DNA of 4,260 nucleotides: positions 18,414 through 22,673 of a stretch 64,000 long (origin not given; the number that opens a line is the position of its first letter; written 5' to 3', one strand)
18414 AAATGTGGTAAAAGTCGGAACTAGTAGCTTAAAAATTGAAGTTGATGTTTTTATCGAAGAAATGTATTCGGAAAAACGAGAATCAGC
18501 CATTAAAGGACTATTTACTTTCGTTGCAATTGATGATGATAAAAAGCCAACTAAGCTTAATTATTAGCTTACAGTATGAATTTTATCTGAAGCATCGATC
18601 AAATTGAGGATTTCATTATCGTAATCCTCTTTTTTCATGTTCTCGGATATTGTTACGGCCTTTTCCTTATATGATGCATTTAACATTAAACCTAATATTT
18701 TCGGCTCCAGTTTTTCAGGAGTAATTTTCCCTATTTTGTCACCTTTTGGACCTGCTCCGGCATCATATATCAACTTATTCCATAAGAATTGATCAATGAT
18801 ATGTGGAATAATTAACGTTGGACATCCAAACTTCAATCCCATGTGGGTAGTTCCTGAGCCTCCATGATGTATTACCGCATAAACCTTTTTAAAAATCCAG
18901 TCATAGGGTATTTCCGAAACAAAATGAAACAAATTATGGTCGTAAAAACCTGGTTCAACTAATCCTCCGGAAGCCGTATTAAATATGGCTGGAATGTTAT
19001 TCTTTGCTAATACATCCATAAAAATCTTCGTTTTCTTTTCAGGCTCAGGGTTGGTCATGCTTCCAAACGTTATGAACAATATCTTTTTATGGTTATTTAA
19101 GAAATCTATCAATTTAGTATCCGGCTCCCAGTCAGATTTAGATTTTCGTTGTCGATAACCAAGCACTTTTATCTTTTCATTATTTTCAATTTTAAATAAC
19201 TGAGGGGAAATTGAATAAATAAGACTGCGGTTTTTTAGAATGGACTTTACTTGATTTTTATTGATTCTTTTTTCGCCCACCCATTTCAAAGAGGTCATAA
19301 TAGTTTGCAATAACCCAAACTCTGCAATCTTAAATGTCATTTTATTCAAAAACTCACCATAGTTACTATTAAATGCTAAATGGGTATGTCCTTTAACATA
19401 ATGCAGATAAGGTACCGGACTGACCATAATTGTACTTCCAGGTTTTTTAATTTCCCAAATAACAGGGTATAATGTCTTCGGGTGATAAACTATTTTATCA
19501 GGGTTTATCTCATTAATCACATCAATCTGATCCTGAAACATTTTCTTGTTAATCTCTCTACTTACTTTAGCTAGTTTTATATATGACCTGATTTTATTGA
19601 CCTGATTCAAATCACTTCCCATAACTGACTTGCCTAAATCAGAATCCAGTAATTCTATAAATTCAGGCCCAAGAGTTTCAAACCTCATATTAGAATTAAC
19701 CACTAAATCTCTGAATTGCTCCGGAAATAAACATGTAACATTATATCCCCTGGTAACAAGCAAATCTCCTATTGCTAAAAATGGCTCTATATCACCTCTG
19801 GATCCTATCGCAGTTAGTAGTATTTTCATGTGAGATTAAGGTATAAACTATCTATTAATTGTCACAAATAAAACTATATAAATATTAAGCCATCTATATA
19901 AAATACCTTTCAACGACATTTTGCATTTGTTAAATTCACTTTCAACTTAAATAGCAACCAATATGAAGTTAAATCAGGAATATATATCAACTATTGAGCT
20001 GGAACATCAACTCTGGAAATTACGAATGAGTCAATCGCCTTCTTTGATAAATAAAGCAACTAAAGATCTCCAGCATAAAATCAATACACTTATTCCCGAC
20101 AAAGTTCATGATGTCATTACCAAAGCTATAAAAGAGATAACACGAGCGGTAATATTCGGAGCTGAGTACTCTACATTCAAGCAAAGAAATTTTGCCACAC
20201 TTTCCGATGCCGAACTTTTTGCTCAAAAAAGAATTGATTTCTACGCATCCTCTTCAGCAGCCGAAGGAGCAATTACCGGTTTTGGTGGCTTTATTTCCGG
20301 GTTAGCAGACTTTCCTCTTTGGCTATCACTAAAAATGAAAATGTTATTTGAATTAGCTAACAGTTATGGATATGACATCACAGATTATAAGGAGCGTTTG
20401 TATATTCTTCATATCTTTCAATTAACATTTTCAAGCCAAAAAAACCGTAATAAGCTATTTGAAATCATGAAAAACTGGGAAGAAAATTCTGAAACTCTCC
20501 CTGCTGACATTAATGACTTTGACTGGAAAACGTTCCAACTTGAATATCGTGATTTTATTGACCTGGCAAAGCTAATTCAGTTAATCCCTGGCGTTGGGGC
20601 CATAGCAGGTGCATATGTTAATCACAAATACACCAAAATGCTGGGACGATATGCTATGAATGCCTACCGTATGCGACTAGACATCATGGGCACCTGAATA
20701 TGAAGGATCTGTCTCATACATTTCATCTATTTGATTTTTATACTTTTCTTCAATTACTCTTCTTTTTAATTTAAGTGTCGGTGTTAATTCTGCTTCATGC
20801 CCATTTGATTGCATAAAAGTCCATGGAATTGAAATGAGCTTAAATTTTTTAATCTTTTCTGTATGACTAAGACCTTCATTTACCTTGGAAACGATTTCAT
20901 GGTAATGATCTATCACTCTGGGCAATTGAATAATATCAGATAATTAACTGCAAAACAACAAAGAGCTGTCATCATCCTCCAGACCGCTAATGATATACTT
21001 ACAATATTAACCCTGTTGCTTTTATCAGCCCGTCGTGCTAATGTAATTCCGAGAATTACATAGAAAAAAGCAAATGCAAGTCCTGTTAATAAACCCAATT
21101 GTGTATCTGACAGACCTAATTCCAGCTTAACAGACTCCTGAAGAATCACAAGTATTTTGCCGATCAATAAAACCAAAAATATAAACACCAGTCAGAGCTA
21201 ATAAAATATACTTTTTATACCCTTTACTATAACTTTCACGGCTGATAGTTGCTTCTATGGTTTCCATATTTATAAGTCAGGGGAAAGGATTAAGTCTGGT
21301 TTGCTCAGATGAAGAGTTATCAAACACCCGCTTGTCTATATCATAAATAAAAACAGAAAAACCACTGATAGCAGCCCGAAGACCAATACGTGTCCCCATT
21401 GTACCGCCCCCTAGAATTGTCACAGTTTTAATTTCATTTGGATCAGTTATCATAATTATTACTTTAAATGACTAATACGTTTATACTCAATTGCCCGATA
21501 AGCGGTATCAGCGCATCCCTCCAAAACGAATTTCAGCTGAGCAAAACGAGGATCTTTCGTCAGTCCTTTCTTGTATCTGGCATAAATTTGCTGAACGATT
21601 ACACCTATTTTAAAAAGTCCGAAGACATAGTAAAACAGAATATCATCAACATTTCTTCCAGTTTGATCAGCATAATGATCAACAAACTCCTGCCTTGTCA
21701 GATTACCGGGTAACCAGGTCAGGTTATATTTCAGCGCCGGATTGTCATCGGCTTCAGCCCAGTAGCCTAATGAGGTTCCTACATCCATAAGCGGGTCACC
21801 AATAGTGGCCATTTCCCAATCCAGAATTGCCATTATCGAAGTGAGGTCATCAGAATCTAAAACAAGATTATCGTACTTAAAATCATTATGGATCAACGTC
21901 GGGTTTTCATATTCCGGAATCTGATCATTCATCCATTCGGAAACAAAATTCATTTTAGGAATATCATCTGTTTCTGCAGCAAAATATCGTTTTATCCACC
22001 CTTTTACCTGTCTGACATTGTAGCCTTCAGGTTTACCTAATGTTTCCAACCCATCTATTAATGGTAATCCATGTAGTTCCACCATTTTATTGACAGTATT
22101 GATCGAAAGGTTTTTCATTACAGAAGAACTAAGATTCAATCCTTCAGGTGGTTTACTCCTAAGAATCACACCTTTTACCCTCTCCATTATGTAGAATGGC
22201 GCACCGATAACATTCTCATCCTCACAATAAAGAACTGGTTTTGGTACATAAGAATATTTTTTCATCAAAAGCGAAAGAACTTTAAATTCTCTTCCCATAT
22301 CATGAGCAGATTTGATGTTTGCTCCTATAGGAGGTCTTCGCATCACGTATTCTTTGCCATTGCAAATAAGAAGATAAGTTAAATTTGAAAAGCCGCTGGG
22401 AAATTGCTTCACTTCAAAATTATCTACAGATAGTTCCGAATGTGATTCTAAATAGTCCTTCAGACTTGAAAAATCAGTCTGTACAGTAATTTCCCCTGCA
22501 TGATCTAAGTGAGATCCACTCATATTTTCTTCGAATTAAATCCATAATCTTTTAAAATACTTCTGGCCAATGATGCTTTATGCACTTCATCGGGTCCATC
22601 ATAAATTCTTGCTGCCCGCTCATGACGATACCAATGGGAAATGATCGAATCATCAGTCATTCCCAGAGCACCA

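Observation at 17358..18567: Cobalamin riboswitch controlling a PAS-domain protein plus hotdog thioesterase operon instead of canonical B12 genes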

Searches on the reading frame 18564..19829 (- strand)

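Call 4: search_protein_families(library=pfam, proteins=[window:18564-19829:-], max_evalue=0.01)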
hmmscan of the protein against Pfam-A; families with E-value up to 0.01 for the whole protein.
window:18564-19829:- (421 aa): 3 families
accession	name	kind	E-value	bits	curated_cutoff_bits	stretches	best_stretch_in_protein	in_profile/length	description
PF06722.18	EryCIII-like_C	-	1.5e-13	51.4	31.7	1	304-408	36-139/145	Erythromycin biosynthesis protein CIII-like, C-terminal domain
PF03033.26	Glyco_transf_28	-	4.6e-08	33.7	26.2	1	3-91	1-78/139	Glycosyltransferase family 28 N-terminal domain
PF00201.24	UDPGT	-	1.4e-06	27.9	19.5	1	247-396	274-420/499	UDP-glucoronosyl and UDP-glucosyl transferase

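Call 49: search_protein_families(library=ncbifam, proteins=[window:18564-19829:-], max_evalue=0.001)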
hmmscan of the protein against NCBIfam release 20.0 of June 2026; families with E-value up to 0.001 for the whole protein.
window:18564-19829:- (421 aa): 4 families
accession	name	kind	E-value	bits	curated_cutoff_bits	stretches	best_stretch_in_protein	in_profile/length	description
TIGR01426.2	MGT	subfamily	3.9e-17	62.3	260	1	8-400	3-376/393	macrolide family glycosyltransferase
NF000354.1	glycotrans_Rgt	equivalog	1.5e-14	54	800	1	240-361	232-351/411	rifamycin-inactivating glycosyltransferase Rgt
TIGR04516.1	glycosyl_450act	subfamily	1.6e-09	37.4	440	1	304-411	304-410/418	activator-dependent family glycosyltransferase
NF033129.1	macro_glyco_Mgt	subfamily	4.6e-08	32.5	700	1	310-413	288-390/393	macrolide-inactivating glycosyltransferase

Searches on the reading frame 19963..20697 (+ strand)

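Call 4: search_protein_families(library=pfam, proteins=[window:19963-20697:+], max_evalue=0.01)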
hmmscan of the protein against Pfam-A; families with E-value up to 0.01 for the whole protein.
window:19963-20697:+ (244 aa): 1 family
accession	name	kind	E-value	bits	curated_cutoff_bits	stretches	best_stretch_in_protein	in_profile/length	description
PF12787.12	EcsC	-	3.6e-79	266.3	30.4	1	16-239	8-239/240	EcsC protein family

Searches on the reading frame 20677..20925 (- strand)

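Call 59: search_protein_families(library=pfam, proteins=[window:20677-20925:-], max_evalue=0.01)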
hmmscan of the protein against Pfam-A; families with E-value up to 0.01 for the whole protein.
window:20677-20925:- (82 aa): 1 family
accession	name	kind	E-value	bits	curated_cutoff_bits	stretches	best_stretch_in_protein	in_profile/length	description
PF23562.2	AMP-binding_C_3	-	0.00024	21.9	20.8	1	4-72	59-122/124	AMP-binding enzyme C-terminal domain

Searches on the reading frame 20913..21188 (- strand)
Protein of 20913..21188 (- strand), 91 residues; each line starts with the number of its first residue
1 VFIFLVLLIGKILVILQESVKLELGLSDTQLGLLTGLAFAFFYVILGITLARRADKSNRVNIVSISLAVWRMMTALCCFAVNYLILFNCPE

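Call 59: search_protein_families(library=pfam, proteins=[window:20913-21188:-], max_evalue=0.01)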
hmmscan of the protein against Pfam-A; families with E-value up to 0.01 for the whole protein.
window:20913-21188:- (91 aa): 1 family
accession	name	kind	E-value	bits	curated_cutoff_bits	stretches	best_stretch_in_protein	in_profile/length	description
PF07690.21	MFS_1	-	2.1e-06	27.3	33.4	1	5-85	7-87/347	Major Facilitator Superfamily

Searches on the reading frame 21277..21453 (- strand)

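Call 59: search_protein_families(library=pfam, proteins=[window:21277-21453:-], max_evalue=0.01)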
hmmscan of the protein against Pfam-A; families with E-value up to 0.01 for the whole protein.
window:21277-21453:- (58 aa): 2 families
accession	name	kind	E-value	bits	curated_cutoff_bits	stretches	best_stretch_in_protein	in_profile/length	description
PF02737.24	3HCDH_N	-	5.5e-06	26.9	22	1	10-48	1-39/180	3-hydroxyacyl-CoA dehydrogenase, NAD binding domain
PF02826.25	2-Hacid_dh_C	-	0.0057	16.5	25.1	1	8-45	36-73/178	D-isomer specific 2-hydroxyacid dehydrogenase, NAD binding domain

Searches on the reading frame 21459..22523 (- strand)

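Call 59: search_protein_families(library=pfam, proteins=[window:21459-22523:-], max_evalue=0.01)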
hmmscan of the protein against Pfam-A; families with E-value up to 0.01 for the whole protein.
window:21459-22523:- (354 aa): 2 families
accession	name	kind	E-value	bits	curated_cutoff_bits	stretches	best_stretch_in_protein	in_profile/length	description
PF01636.29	APH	-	3.6e-39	135.4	23.2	1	37-266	1-225/239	Phosphotransferase enzyme family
PF01633.27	Choline_kinase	-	0.00011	22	29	1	188-287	141-242/300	Choline/ethanolamine kinase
